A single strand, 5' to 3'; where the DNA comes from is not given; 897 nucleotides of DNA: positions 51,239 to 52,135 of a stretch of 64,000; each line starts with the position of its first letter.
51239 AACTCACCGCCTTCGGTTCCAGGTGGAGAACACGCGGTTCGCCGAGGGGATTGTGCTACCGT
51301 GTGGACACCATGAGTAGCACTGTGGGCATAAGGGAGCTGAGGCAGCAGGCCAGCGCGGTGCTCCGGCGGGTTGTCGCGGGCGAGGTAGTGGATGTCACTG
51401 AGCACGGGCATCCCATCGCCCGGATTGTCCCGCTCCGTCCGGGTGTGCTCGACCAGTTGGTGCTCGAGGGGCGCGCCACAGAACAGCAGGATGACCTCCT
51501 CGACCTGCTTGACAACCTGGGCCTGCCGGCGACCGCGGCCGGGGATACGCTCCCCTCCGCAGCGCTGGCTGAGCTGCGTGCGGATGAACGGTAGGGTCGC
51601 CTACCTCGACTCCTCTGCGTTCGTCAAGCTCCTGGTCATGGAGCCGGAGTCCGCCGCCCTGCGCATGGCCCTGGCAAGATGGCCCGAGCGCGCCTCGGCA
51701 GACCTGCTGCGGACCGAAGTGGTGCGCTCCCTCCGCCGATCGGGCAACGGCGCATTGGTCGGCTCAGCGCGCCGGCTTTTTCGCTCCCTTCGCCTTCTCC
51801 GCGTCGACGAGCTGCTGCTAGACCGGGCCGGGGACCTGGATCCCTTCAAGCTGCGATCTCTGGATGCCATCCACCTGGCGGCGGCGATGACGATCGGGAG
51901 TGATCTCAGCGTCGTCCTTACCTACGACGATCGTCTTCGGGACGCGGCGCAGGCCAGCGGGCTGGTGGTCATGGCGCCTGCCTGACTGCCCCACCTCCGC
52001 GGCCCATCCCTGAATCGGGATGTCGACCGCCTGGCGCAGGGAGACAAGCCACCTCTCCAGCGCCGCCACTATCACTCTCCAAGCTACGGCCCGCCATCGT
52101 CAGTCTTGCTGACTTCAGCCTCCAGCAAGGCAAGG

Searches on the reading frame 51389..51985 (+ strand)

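Call 12: search_protein_families(library=pfam, proteins=[window:51389-51985:+], max_evalue=0.01)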
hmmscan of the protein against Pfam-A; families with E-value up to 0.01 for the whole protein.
window:51389-51985:+ (198 aa): 1 family
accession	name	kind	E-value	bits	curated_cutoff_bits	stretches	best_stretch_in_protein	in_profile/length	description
PF01850.27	PIN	-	1.1e-10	42.6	23.6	1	72-187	2-118/120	PIN domain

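Call 67: search_protein_families(library=padloc, proteins=[window:51389-51985:+], max_evalue=0.01)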
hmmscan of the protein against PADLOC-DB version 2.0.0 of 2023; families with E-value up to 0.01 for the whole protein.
window:51389-51985:+ (198 aa): 0 families
